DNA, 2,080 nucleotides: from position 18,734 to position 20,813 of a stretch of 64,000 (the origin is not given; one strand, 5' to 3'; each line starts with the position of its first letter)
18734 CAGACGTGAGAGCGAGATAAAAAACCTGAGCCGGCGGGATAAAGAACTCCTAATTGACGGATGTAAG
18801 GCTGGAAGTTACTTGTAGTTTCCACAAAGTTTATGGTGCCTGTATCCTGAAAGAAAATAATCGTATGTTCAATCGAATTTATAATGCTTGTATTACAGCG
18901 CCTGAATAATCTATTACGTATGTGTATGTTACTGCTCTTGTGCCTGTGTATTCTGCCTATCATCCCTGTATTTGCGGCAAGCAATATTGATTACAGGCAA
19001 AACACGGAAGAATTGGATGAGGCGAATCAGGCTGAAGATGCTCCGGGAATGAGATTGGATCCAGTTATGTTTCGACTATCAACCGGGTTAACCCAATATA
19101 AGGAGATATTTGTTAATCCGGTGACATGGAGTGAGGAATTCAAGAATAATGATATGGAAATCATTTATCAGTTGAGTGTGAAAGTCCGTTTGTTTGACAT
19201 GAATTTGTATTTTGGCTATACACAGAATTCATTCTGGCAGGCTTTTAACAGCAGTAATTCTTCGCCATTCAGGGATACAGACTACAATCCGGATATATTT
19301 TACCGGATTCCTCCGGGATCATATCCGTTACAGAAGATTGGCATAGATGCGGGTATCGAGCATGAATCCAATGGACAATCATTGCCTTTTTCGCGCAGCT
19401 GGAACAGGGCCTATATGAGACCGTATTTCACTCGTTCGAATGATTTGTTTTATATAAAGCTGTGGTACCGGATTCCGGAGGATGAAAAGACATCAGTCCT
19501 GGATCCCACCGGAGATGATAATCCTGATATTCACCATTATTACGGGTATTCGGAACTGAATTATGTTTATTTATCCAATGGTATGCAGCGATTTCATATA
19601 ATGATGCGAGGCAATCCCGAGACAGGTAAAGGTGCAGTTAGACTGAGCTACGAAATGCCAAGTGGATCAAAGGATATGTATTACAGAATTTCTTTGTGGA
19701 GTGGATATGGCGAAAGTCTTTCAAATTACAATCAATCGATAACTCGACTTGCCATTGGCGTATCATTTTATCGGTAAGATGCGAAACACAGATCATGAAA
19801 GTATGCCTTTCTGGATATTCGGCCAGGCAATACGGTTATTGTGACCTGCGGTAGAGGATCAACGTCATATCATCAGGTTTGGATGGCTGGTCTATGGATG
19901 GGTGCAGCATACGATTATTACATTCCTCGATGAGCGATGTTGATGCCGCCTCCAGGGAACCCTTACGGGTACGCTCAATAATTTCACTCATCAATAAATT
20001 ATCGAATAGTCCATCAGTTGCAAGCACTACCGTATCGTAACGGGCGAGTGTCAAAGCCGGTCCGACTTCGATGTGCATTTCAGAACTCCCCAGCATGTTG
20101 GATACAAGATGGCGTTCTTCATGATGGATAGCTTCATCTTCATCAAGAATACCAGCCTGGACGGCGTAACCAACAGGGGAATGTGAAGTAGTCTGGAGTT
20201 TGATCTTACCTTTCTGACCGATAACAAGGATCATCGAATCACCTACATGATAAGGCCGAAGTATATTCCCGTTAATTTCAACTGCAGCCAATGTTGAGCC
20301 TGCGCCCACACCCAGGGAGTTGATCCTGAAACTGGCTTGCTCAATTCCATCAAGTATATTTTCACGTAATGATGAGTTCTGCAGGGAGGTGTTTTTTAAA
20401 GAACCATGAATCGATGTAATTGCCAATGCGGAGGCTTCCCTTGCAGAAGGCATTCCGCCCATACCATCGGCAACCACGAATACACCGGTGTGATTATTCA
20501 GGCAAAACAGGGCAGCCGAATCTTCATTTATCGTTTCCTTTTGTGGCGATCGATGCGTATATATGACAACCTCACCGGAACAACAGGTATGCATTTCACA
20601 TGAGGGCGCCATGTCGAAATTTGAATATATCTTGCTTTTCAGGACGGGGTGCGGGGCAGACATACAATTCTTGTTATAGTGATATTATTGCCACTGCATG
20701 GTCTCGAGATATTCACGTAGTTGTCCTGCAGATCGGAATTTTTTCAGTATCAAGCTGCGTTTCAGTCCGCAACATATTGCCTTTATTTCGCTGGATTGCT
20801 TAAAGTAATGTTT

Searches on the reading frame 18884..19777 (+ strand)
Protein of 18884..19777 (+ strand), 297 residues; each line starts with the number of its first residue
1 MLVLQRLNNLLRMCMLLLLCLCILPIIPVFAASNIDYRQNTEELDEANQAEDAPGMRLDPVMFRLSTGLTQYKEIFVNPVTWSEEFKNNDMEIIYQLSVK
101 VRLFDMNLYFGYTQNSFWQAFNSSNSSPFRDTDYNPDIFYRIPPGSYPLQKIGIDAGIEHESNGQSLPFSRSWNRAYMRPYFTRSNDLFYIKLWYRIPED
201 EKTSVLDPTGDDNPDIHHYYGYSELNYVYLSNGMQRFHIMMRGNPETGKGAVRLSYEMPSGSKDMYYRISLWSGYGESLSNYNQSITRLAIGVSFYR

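Call 54: search_protein_families(library=pfam, proteins=[window:18884-19777:+], max_evalue=0.00001)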
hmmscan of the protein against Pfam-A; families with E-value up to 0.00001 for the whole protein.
window:18884-19777:+ (297 aa): 1 family
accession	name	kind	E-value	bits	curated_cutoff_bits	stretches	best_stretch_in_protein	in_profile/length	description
PF02253.21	PLA1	-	1.7e-62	211.8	27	1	83-295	46-257/257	Phospholipase A1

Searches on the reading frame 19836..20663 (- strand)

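Call 54: search_protein_families(library=pfam, proteins=[window:19836-20663:-], max_evalue=0.00001)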
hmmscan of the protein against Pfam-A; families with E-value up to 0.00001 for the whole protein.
window:19836-20663:- (275 aa): 3 families
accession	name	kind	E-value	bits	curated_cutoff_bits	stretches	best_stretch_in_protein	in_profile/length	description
PF13672.11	PP2C_2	-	9e-13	48.7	24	1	42-223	8-178/209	Protein phosphatase 2C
PF00481.26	PP2C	-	5.5e-06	26.7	20.3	0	55-163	30-142/255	Protein phosphatase 2C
PF07228.17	SpoIIE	-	8.1e-06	26.3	25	0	175-273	110-191/192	Stage II sporulation protein E (SpoIIE)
